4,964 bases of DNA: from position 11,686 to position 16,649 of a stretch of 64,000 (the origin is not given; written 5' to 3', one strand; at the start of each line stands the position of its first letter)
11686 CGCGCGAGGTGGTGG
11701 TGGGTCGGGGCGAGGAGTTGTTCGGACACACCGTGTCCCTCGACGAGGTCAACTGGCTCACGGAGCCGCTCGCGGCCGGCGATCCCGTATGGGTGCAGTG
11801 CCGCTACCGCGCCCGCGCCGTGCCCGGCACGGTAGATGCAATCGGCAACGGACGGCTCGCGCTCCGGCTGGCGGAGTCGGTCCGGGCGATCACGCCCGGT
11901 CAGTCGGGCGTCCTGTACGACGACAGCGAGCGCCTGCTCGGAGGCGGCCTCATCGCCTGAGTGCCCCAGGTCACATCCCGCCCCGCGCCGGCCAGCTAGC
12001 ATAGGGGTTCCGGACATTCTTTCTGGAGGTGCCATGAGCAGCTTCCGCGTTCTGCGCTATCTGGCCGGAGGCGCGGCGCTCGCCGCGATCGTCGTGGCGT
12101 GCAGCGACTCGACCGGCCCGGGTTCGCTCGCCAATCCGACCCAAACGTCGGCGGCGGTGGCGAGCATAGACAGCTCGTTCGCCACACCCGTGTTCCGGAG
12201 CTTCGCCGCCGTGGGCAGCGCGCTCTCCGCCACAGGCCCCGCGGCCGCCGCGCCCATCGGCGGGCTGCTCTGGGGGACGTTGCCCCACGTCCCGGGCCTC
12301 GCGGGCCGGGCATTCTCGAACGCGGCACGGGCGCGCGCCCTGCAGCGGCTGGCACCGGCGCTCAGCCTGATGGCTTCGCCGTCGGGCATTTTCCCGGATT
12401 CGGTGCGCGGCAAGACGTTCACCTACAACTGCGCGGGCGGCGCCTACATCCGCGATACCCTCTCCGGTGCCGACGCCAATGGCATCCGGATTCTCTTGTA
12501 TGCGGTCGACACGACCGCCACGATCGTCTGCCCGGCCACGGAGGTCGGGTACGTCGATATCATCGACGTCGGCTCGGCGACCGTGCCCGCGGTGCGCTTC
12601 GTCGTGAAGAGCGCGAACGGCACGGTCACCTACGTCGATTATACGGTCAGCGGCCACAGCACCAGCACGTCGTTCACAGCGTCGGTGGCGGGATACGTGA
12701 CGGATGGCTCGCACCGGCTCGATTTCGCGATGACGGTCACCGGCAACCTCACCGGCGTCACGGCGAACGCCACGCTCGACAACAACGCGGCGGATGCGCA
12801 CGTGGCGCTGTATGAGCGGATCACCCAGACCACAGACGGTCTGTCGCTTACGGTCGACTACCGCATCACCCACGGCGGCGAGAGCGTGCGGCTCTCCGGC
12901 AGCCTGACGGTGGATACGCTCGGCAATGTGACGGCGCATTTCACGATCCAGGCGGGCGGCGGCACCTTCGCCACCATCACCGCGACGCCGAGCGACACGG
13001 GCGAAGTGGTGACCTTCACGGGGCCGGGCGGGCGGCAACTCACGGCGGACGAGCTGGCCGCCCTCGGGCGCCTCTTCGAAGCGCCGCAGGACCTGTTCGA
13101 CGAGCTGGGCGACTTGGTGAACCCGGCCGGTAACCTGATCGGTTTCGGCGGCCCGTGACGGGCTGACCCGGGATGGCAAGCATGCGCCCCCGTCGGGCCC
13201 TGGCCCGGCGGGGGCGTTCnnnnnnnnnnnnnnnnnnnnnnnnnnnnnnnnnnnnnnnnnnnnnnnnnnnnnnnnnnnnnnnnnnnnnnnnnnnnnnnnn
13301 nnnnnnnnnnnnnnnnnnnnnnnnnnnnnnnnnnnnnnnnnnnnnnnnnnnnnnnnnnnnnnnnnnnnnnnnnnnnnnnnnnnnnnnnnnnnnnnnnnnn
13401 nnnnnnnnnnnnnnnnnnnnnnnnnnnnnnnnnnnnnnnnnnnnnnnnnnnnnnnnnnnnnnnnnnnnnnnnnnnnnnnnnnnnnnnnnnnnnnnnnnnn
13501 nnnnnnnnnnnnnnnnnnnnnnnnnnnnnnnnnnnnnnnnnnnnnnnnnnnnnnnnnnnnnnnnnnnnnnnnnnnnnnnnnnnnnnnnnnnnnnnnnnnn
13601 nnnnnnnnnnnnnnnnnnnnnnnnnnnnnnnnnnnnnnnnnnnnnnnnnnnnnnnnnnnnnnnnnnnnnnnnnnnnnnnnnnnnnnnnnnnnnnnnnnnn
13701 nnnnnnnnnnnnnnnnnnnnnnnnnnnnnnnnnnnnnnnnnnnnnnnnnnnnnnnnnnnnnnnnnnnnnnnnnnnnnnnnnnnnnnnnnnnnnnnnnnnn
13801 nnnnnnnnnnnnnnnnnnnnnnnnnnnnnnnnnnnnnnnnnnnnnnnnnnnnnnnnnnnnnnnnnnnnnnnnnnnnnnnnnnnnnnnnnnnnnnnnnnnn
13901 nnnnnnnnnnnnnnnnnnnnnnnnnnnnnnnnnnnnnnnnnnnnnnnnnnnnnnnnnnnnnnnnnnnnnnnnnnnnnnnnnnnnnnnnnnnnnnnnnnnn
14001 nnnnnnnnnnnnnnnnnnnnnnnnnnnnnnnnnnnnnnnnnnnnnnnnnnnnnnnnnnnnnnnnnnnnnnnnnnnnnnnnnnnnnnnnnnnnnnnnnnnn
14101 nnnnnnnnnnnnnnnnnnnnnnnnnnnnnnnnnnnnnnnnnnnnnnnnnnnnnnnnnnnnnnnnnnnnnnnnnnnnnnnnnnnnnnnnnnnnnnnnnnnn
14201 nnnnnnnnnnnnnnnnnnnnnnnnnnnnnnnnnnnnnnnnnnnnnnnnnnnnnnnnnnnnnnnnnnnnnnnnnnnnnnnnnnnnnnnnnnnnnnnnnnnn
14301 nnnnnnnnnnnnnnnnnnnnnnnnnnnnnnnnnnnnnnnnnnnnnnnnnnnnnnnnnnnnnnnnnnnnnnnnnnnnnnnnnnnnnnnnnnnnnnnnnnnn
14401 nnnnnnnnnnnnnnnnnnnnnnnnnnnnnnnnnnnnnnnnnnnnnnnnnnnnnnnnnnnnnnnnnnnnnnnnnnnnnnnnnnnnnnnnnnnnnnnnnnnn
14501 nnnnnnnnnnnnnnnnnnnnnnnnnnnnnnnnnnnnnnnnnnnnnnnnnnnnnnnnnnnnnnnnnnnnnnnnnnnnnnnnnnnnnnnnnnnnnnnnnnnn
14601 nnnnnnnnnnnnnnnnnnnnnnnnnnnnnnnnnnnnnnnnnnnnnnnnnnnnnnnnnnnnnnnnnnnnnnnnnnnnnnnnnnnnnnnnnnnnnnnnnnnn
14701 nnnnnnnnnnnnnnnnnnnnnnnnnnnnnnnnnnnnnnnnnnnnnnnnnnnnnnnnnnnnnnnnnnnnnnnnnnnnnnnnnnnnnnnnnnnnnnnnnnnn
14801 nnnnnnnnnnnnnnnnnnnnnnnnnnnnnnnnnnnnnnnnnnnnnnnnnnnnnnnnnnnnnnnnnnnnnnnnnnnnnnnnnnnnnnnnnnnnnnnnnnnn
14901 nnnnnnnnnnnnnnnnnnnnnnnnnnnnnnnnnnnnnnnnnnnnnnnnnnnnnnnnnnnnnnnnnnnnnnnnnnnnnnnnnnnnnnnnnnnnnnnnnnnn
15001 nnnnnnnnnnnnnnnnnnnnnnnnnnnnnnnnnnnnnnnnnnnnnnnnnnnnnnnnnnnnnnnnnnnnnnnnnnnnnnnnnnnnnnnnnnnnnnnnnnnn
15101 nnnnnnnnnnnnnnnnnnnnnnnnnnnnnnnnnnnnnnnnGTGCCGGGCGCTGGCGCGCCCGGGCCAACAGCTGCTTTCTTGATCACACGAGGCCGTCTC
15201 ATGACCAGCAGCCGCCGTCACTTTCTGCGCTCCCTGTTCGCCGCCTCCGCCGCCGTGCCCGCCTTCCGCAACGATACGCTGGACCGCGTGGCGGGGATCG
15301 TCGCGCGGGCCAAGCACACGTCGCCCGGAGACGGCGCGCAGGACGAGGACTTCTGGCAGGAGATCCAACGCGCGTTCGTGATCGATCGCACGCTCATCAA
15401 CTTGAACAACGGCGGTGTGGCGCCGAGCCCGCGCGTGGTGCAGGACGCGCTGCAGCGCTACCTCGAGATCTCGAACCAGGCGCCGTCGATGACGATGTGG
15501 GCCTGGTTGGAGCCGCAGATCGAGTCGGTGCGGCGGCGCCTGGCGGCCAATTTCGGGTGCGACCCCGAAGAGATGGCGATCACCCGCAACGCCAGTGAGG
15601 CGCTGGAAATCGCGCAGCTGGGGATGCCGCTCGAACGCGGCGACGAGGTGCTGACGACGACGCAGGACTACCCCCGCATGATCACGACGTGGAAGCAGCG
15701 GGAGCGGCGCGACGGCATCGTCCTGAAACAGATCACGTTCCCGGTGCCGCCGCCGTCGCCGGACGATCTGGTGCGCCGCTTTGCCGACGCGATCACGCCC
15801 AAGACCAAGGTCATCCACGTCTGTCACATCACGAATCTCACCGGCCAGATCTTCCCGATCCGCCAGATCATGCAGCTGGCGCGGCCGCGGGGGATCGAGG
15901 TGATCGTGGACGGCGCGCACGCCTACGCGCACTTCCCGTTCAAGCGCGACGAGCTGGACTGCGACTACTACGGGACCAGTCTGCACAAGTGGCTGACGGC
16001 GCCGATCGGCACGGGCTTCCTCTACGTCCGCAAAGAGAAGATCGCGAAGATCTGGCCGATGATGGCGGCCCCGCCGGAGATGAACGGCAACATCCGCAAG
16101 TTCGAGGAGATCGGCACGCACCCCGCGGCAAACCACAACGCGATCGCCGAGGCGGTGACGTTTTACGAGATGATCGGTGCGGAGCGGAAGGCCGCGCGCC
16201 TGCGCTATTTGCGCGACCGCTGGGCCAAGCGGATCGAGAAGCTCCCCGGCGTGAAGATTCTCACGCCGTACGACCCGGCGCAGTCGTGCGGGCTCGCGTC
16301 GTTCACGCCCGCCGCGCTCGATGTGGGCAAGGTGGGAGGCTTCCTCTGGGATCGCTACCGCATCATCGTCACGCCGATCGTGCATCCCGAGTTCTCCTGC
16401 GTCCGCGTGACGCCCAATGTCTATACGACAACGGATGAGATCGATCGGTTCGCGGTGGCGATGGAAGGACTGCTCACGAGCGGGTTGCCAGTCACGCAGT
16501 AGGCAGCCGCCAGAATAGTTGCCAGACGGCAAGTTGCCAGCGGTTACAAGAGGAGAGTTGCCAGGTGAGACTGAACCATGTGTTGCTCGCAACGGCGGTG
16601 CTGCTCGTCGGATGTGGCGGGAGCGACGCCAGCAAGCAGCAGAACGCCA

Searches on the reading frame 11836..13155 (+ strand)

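Call 8: search_protein_families(library=pfam, proteins=[window:11836-13155:+])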
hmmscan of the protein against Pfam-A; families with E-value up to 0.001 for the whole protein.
window:11836-13155:+ (440 aa): 0 families

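Call 43: search_protein_families(library=pfam, proteins=[window:11836-13155:+], max_evalue=1)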
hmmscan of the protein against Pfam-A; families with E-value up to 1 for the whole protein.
window:11836-13155:+ (440 aa): 1 family
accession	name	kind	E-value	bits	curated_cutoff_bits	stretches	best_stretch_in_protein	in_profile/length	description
PF05215.19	Spiralin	-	0.26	12.3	25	0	258-286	35-61/81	Spiralin domain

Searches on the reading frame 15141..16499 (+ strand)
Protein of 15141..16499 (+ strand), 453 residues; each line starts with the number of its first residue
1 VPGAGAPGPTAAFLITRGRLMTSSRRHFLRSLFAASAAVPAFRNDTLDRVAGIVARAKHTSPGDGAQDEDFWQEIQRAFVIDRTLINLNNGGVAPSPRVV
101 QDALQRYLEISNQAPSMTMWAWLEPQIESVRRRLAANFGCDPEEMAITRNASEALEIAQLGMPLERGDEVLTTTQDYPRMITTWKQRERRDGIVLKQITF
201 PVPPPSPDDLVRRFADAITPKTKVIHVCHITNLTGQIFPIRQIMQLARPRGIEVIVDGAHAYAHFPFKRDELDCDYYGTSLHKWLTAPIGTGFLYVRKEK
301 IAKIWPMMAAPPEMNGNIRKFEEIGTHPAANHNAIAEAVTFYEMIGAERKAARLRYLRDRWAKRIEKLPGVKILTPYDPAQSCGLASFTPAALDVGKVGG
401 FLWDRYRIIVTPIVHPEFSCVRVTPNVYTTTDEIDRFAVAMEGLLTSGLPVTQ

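Call 8: search_protein_families(library=pfam, proteins=[window:15141-16499:+])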
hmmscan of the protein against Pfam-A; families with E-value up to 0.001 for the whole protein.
window:15141-16499:+ (453 aa): 5 families
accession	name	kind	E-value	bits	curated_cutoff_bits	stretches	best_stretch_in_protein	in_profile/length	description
PF00266.25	Aminotran_5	-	5.7e-41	141.1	21.5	1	87-411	2-336/371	Aminotransferase class-V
PF00155.27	Aminotran_1_2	-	3e-07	30.4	19.7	1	125-438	41-358/361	Aminotransferase class I and II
PF01041.23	DegT_DnrJ_EryC1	-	3.2e-07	30.3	19.8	1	128-262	27-150/360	DegT/DnrJ/EryC1/StrS aminotransferase family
PF01053.26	Cys_Met_Meta_PP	-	2.6e-06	26.7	27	1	163-285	87-200/381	Cys/Met metabolism PLP-dependent enzyme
PF01212.27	Beta_elim_lyase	-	4.4e-05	23.4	27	1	164-347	68-228/288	Beta-eliminating lyase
